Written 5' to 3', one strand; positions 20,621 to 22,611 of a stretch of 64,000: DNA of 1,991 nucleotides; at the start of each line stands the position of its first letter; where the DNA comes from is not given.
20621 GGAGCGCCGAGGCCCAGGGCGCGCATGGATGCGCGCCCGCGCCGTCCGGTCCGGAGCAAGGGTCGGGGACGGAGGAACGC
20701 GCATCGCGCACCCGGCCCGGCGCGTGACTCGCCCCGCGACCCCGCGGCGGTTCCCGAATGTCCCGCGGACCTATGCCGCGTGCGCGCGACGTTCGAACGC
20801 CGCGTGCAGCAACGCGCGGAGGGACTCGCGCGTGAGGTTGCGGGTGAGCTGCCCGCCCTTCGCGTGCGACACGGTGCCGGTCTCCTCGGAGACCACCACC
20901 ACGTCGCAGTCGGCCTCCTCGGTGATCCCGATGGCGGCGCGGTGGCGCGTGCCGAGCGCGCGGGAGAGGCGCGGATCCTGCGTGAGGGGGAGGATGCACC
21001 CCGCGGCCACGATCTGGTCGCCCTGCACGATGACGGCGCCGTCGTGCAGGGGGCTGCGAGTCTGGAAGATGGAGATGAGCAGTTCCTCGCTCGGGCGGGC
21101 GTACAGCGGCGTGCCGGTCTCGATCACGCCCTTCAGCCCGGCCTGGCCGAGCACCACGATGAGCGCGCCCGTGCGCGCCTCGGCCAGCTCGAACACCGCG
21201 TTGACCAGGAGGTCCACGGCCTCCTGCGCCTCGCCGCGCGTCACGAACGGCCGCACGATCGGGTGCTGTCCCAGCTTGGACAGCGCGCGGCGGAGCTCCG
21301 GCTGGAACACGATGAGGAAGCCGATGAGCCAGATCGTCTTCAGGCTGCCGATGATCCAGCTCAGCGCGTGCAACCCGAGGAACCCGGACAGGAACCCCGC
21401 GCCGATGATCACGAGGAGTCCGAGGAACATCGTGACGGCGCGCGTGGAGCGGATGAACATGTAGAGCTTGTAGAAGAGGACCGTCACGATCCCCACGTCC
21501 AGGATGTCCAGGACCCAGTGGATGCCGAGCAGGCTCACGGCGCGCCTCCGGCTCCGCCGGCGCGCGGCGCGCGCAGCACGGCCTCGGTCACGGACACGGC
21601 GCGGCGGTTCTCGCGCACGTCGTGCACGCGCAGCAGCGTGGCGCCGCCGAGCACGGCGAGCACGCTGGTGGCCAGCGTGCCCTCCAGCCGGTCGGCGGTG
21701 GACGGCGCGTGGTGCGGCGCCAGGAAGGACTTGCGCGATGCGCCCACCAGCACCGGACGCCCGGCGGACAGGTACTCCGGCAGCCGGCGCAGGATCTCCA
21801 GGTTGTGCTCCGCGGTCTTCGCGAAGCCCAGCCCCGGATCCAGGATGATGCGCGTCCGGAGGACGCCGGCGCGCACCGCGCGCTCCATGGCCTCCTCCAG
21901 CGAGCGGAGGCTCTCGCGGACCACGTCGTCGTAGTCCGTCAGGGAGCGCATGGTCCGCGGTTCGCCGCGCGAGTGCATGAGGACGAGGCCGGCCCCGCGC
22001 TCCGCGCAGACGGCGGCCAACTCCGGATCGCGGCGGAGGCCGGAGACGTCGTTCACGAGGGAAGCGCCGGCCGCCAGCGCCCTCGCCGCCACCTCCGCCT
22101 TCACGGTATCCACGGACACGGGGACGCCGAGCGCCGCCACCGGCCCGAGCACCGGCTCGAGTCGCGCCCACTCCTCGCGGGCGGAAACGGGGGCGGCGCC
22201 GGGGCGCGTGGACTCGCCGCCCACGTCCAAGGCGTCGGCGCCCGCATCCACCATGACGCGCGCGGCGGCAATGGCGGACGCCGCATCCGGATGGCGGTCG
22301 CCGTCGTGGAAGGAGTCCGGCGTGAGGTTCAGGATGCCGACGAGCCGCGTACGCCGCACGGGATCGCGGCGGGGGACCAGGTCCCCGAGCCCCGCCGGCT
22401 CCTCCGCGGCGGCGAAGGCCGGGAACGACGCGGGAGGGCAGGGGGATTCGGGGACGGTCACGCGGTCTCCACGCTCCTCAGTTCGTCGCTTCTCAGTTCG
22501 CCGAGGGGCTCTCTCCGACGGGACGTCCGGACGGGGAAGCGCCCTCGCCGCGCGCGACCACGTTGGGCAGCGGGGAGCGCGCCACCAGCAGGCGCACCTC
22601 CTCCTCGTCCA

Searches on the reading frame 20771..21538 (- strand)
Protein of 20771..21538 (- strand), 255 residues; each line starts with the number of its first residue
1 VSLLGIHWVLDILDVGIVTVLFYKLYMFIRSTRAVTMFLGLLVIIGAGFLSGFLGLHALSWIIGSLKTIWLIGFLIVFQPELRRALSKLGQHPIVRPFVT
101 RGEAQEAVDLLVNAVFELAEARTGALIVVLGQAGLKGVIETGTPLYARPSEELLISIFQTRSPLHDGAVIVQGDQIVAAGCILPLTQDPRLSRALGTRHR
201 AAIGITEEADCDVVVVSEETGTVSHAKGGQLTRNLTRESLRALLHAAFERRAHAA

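Call 12: find_encoding_contigs(protein=window:20774-21538:-, flank=10000, max_places=10)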
Protein seq(255 aa) (255 aa): 2 contigs read that carry it; 2 places shown.
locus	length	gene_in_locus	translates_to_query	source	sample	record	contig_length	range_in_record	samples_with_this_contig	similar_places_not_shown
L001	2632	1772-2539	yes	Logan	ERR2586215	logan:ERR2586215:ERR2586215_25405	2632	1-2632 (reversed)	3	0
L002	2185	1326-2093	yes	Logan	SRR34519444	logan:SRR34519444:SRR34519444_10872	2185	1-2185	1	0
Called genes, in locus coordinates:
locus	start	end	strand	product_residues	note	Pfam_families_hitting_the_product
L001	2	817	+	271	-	?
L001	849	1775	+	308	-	PF00809:Pterin_bind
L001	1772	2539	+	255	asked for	PF19293:CdaA_N (weak), PF02457:DAC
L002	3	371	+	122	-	?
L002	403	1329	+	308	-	PF00809:Pterin_bind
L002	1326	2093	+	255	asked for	PF19293:CdaA_N (weak), PF02457:DAC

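Call 14: search_protein_families(library=pfam, proteins=[window:20771-21538:-])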
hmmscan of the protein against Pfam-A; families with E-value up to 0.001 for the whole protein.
window:20771-21538:- (255 aa): 2 families
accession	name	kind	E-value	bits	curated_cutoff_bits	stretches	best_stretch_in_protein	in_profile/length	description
PF02457.21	DAC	-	2.5e-40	137.2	27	1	113-230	2-118/119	DisA bacterial checkpoint controller nucleotide-binding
PF19293.4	CdaA_N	-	9.9e-07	29.3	23.8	1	10-81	8-80/81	CdaA N-terminal transmembrane domain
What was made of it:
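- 20771..21538 (-): cdaA (diadenylate cyclase), convergent with the RNA. Pfam DAC and CdaA_N (call 14).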

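Call 25: find_homologous_proteins(query=window:20774-21538:-, max_evalue=1e-40)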
Query seq(255 aa) (255 aa): 7208 proteins with E <= 1e-40 among 8000 candidates; the best 120 are listed.
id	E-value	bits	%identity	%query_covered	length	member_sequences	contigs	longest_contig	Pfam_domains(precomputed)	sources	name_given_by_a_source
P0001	1.2e-157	541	99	100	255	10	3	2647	PF02457.22,PF19293.5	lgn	-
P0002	4.0e-141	487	91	96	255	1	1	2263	PF02457.22,PF19293.5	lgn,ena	-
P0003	1.1e-137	475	87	100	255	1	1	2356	PF02457.22,PF19293.5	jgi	jgi:diadenylate cyclase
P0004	5.6e-133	460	85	100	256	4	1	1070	PF02457.22,PF19293.5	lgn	-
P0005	7.0e-133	460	84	100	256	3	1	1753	PF02457.22,PF19293.5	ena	-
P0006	7.8e-132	456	83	100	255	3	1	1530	PF02457.22,PF19293.5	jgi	-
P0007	2.0e-130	452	80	100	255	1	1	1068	PF02457.22,PF19293.5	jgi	jgi:diadenylate cyclase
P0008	1.7e-129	449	81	100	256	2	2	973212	PF02457.22,PF19293.5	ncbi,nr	ncbi:MAG: diadenylate cyclase CdaA [bacterium]|nr:diadenylate cyclase CdaA [Gemmatimonadota bacteriu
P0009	2.3e-128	445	81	100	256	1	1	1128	PF02457.22,PF19293.5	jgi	jgi:diadenylate cyclase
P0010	4.3e-128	444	81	100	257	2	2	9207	PF02457.22,PF19293.5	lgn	-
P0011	1.8e-126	439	79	100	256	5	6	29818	PF02457.22,PF19293.5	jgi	jgi:diadenylate cyclase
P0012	2.6e-125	435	78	100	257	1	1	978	PF02457.22,PF19293.5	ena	-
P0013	5.3e-124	431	78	100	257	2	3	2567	PF02457.22,PF19293.5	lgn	-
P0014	1.8e-123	429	77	100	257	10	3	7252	PF02457.22,PF19293.5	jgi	jgi:diadenylate cyclase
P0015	4.4e-123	428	78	98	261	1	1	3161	PF02457.22,PF19293.5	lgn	-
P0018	1.3e-121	423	75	100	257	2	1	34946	PF02457.22,PF19293.5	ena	-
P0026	5.9e-119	414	74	100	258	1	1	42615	PF02457.22,PF19293.5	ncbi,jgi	jgi:diadenylate cyclase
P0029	2.1e-117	409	73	100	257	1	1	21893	PF02457.22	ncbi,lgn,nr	ncbi:MAG: membrane protein [Gemmatimonadota bacterium]|nr:MAG: membrane protein [Gemmatimonadota bac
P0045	8.0e-113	394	70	100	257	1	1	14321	PF02457.22,PF19293.5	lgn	-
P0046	2.4e-112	392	71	100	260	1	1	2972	PF02457.22,PF19293.5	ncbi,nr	ncbi:MAG: TIGR00159 family protein [Gemmatimonadetes bacterium]|nr:TIGR00159 family protein [Gemmati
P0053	2.6e-107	376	69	98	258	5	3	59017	PF02457.22,PF19293.5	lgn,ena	-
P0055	3.7e-75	271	54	95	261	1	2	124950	PF02457.22,PF19293.5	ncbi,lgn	-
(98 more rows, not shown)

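Call 27: find_encoding_contigs(protein=P0008, flank=10000, max_places=3)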
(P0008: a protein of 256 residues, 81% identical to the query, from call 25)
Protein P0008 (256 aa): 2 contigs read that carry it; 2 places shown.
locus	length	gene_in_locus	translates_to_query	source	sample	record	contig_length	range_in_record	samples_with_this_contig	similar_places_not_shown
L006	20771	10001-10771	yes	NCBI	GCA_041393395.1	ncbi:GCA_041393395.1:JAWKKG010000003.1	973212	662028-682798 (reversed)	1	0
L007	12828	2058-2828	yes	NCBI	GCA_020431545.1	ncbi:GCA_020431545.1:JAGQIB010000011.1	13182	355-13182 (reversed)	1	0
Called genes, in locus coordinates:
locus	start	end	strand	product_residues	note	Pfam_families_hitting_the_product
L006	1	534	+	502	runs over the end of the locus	-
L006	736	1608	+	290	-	-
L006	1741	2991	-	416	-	-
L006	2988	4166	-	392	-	-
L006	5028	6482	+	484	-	PF01171:ATP_bind_3, PF11734:TilS_C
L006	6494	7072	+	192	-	PF00156:Pribosyltran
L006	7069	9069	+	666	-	PF06480:FtsH_ext, PF00004:AAA, PF17862:AAA_lid_3, PF01434:Peptidase_M41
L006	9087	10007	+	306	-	PF00809:Pterin_bind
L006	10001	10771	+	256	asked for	PF19293:CdaA_N (weak), PF02457:DAC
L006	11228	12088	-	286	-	PF00795:CN_hydrolase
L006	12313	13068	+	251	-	-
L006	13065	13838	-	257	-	PF00561:Abhydrolase_1 (weak), PF12697:Abhydrolase_6, PF12146:Hydrolase_4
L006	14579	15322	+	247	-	-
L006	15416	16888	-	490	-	PF00478:IMPDH, PF00571:CBS, PF01070:FMN_dh, PF03060:NMO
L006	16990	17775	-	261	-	PF01135:PCMT, PF13649:Methyltransf_25 (weak)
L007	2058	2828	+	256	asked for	PF19293:CdaA_N (weak), PF02457:DAC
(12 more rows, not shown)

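Call 28: find_encoding_contigs(protein=P0011, flank=10000, max_places=4)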
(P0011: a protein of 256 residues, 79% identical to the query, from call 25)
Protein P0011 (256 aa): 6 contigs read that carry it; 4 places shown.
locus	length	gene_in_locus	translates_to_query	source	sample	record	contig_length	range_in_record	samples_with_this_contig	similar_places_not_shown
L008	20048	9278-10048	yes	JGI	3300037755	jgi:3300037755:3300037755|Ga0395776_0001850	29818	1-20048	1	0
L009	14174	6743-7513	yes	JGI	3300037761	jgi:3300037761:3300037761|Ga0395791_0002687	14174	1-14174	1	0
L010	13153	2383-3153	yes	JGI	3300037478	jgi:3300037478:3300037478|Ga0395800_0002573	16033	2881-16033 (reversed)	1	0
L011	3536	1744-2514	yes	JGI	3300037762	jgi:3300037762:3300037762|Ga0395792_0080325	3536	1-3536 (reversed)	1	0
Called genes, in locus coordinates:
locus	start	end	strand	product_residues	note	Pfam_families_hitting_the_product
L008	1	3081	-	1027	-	?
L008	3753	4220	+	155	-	-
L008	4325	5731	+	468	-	PF01171:ATP_bind_3, PF11734:TilS_C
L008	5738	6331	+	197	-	PF00156:Pribosyltran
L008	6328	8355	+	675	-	-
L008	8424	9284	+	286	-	PF00809:Pterin_bind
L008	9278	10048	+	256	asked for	PF19293:CdaA_N (weak), PF02457:DAC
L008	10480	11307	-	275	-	PF00795:CN_hydrolase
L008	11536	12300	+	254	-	-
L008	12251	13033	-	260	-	PF00561:Abhydrolase_1, PF12146:Hydrolase_4 (weak), PF12697:Abhydrolase_6, PF12146:Hydrolase_4 (weak)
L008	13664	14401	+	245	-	-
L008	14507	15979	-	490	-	PF00478:IMPDH, PF00571:CBS, PF01070:FMN_dh, PF03060:NMO (weak), PF01645:Glu_synthase (weak)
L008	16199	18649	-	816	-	PF00456:Transketolase_N, PF02779:Transket_pyr (faint), PF22613:Transketolase_C_1 (weak)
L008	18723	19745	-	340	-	PF00849:PseudoU_synth_2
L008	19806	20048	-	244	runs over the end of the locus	PF13482:RNase_H_2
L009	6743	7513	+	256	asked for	PF19293:CdaA_N (weak), PF02457:DAC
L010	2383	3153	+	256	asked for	PF19293:CdaA_N (weak), PF02457:DAC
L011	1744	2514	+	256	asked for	PF19293:CdaA_N (weak), PF02457:DAC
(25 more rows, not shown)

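Call 29: find_encoding_contigs(protein=P0002, flank=10000, max_places=3)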
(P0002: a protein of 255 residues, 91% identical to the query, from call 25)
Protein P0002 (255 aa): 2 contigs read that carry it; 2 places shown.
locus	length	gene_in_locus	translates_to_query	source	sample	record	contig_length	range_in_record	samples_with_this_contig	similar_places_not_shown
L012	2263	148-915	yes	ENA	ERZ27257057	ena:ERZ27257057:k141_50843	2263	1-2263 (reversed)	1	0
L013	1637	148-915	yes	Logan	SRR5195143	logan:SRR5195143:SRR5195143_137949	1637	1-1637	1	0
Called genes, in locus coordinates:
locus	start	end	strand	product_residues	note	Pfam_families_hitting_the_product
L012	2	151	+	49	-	?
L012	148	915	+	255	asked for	PF19293:CdaA_N (weak), PF02457:DAC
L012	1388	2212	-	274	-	PF00795:CN_hydrolase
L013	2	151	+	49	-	?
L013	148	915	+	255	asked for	PF19293:CdaA_N (weak), PF02457:DAC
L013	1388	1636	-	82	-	?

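Call 30: find_encoding_contigs(protein=P0003, flank=10000, max_places=3)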
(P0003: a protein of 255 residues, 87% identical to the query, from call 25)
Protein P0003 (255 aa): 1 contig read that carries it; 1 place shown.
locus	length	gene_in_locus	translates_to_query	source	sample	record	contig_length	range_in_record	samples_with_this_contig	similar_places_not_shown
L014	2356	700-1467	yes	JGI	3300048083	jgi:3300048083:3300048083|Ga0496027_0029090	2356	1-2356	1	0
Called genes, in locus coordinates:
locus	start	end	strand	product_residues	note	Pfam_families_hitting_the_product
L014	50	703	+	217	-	PF00809:Pterin_bind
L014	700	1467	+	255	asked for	PF19293:CdaA_N, PF02457:DAC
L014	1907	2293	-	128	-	PF00795:CN_hydrolase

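Call 33: find_encoding_contigs(protein=P0018, flank=6000, max_places=2)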
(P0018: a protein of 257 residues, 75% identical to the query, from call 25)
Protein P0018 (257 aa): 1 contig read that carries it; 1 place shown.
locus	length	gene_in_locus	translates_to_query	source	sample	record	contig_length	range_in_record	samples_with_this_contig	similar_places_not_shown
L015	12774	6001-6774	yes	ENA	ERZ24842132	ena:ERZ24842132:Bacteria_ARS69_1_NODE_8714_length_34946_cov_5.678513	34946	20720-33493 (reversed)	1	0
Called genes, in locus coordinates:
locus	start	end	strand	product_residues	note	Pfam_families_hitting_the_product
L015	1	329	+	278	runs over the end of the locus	PF08668:HDOD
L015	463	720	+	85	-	-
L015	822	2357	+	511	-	PF01171:ATP_bind_3, PF11734:TilS_C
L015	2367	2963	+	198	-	PF00156:Pribosyltran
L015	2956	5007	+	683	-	PF06480:FtsH_ext, PF00004:AAA, PF17862:AAA_lid_3, PF01434:Peptidase_M41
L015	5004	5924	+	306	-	PF00809:Pterin_bind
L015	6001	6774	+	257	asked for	PF19293:CdaA_N, PF02457:DAC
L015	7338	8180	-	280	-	PF00795:CN_hydrolase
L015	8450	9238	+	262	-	-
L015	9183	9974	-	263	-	PF12146:Hydrolase_4 (weak), PF00561:Abhydrolase_1, PF12697:Abhydrolase_6, PF12146:Hydrolase_4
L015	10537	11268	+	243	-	-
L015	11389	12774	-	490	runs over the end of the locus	PF00478:IMPDH, PF00571:CBS, PF01070:FMN_dh, PF03060:NMO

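Call 34: find_encoding_contigs(protein=P0026, flank=6000, max_places=2)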
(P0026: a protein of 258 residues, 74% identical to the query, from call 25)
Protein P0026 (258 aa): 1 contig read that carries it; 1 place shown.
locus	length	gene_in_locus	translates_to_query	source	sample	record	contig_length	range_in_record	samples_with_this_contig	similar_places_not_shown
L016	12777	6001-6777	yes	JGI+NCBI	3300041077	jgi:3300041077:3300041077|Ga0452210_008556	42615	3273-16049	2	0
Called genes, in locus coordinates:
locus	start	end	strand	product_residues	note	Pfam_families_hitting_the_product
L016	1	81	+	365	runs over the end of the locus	-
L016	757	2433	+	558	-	PF01171:ATP_bind_3, PF11734:TilS_C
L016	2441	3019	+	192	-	PF00156:Pribosyltran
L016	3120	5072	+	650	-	PF06480:FtsH_ext, PF00004:AAA, PF07728:AAA_5 (faint), PF17862:AAA_lid_3, PF01434:Peptidase_M41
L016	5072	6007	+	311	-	PF00809:Pterin_bind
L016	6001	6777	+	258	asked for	PF19293:CdaA_N, PF02457:DAC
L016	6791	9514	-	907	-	PF07715:Plug (weak)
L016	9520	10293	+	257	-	-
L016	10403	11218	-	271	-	PF00795:CN_hydrolase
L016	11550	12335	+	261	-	-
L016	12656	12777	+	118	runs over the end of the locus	-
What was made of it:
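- In L016 the RNA faces a TonB-dependent receptor gene on its own strand instead (call 34).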

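Call 35: find_encoding_contigs(protein=P0053, flank=6000, max_places=2)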
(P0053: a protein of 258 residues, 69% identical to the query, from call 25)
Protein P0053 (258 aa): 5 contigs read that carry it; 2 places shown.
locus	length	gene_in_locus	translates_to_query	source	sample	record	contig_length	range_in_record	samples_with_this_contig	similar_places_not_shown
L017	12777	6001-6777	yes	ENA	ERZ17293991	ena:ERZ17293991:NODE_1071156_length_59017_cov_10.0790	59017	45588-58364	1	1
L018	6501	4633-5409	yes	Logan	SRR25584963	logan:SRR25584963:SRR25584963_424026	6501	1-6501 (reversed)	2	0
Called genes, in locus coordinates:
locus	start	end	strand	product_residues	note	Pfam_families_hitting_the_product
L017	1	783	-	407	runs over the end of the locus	-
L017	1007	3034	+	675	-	PF01171:ATP_bind_3, PF11734:TilS_C, PF00156:Pribosyltran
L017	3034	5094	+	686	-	PF06480:FtsH_ext, PF00004:AAA, PF17862:AAA_lid_3, PF01434:Peptidase_M41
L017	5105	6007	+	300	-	PF00809:Pterin_bind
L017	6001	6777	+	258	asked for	PF19293:CdaA_N, PF02457:DAC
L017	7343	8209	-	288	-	PF00795:CN_hydrolase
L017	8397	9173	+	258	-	-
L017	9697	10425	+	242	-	-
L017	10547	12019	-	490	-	PF00478:IMPDH, PF00571:CBS, PF01070:FMN_dh (weak), PF03060:NMO (weak)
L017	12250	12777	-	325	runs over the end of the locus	-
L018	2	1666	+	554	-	?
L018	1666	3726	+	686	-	PF06480:FtsH_ext, PF00004:AAA, PF17862:AAA_lid_3, PF01434:Peptidase_M41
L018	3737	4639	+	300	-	PF00809:Pterin_bind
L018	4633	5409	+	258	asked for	PF19293:CdaA_N, PF02457:DAC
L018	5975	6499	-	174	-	?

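Call 66: find_encoding_contigs(protein=P0029, flank=5000, max_places=2)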
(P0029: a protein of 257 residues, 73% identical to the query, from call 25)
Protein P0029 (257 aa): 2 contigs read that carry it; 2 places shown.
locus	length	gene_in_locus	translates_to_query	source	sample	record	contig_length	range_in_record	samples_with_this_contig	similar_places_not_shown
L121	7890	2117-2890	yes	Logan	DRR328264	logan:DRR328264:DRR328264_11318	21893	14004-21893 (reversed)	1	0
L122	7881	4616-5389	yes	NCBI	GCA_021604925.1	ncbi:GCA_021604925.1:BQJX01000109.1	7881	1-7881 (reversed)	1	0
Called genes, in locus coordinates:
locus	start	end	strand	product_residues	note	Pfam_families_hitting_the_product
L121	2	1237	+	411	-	?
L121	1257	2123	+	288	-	PF00809:Pterin_bind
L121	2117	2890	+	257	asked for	PF02457:DAC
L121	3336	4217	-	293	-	PF00795:CN_hydrolase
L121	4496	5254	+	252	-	-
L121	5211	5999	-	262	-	PF00561:Abhydrolase_1, PF00975:Thioesterase (weak), PF12146:Hydrolase_4, PF12697:Abhydrolase_6, PF12146:Hydrolase_4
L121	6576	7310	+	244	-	-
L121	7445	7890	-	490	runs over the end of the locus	PF00478:IMPDH, PF00571:CBS, PF01070:FMN_dh, PF03060:NMO (weak)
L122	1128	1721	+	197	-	PF00156:Pribosyltran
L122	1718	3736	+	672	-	PF06480:FtsH_ext, PF00004:AAA, PF07728:AAA_5 (faint), PF17862:AAA_lid_3, PF01434:Peptidase_M41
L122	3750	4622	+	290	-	PF00809:Pterin_bind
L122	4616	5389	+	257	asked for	PF02457:DAC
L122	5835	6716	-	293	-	PF00795:CN_hydrolase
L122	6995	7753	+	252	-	-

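Call 67: find_encoding_contigs(protein=P0045, flank=5000, max_places=2)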
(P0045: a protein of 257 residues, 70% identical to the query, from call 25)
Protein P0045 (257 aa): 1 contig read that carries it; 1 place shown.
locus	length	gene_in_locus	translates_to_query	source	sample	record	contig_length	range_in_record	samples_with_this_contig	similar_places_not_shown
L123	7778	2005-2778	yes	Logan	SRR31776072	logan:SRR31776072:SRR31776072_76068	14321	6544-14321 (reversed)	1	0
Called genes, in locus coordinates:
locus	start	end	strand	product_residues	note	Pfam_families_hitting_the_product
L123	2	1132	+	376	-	?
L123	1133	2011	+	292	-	PF00809:Pterin_bind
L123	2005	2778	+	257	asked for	PF19293:CdaA_N (weak), PF02457:DAC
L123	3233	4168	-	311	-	PF00795:CN_hydrolase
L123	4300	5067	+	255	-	-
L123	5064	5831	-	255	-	PF00561:Abhydrolase_1 (weak), PF12146:Hydrolase_4, PF12697:Abhydrolase_6, PF12146:Hydrolase_4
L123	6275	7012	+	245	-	-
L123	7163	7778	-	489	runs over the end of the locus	PF00478:IMPDH, PF00571:CBS, PF01070:FMN_dh (weak), PF03060:NMO (weak)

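Call 68: find_encoding_contigs(protein=P0055, flank=5000, max_places=2)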
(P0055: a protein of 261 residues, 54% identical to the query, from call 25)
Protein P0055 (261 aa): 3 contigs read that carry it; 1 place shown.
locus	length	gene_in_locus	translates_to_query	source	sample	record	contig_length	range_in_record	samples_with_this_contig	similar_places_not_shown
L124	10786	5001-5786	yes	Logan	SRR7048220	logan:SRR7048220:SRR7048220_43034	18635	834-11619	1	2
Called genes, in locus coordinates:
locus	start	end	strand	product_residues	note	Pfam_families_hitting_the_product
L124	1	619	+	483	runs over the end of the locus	?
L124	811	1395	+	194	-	PF00156:Pribosyltran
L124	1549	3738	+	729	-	PF06480:FtsH_ext, PF00004:AAA, PF17862:AAA_lid_3, PF01434:Peptidase_M41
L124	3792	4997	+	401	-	PF00809:Pterin_bind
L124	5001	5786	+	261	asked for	PF19293:CdaA_N, PF02457:DAC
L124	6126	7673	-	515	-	PF00072:Response_reg, PF23198:PDE8A_N (faint), PF13487:HD_5, PF01966:HD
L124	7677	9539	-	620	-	PF01740:STAS (weak), PF01966:HD, PF13487:HD_5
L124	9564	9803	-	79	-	PF12728:HTH_17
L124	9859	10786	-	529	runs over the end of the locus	PF01584:CheW (faint)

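Call 85: search_protein_families(library=ncbifam, proteins=[window:20771-21538:-], max_evalue=0.001)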
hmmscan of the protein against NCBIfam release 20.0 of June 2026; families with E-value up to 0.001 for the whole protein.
window:20771-21538:- (255 aa): 5 families
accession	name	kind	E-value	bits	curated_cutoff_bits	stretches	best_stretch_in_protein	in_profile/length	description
TIGR00159.1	TIGR00159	equivalog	4.1e-69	232.7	188.8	1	10-248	12-250/254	diadenylate cyclase CdaA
NF038328.1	c-di-AMP_CdaS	exception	7.6e-39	133.3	225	1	111-231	67-187/191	sporulation-specific diadenylate cyclase CdaS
NF038327.1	c-di-AMP_CdaM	exception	2.5e-29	102.2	225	1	83-243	25-185/196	diadenylate cyclase CdaM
NF010009.0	PRK13482.1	equivalog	1.1e-07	31.4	201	1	118-225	29-132/357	DNA integrity scanning diadenylate cyclase DisA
NF041371.1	Diadnylcyc_Halo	equivalog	3.8e-07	29.7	430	1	166-237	194-267/270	diadenylate cyclase DacZ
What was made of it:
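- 20771..21538 (-): TIGR00159, 233 bits against a cut-off of 189 (call 85).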

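Call 91: list_cluster_members(proteins=[window:20774-21538:-, window:18918-19889:+, window:19014-19889:+, window:19083-19889:+, P0008, P0029])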
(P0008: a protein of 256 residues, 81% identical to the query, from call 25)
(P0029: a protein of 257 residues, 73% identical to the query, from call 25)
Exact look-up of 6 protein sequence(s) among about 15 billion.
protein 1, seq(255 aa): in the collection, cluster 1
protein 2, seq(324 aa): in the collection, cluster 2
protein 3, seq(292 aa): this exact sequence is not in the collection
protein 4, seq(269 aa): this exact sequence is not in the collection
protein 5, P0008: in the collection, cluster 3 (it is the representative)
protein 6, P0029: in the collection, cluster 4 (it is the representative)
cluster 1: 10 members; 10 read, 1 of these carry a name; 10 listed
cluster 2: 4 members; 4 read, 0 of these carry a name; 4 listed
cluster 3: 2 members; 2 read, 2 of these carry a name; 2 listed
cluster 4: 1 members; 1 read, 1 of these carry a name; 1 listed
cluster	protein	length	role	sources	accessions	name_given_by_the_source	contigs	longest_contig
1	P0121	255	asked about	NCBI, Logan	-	-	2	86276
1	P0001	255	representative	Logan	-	-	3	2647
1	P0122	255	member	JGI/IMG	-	diadenylate cyclase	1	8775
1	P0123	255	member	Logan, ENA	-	-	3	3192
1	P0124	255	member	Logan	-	-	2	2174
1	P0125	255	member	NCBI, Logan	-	-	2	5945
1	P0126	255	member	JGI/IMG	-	-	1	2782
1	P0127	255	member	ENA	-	-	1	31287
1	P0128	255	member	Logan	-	-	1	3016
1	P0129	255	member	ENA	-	-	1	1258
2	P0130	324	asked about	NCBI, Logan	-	-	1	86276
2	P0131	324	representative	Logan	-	-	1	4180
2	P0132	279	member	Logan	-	-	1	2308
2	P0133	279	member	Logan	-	-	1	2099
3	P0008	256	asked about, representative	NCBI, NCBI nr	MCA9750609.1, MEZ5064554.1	MAG: diadenylate cyclase CdaA [bacterium] | diadenylate cyclase CdaA [Gemmatimonadota bacterium]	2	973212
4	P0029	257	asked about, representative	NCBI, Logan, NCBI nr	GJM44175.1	MAG: membrane protein [Gemmatimonadota bacterium]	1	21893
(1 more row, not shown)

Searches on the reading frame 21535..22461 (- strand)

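Call 14: search_protein_families(library=pfam, proteins=[window:21535-22461:-])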
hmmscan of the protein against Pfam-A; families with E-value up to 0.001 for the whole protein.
window:21535-22461:- (308 aa): 1 family
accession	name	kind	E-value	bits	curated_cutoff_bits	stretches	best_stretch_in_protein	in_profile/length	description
PF00809.28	Pterin_bind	-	2.9e-79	266.6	25.5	1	42-280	2-244/244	Pterin binding enzyme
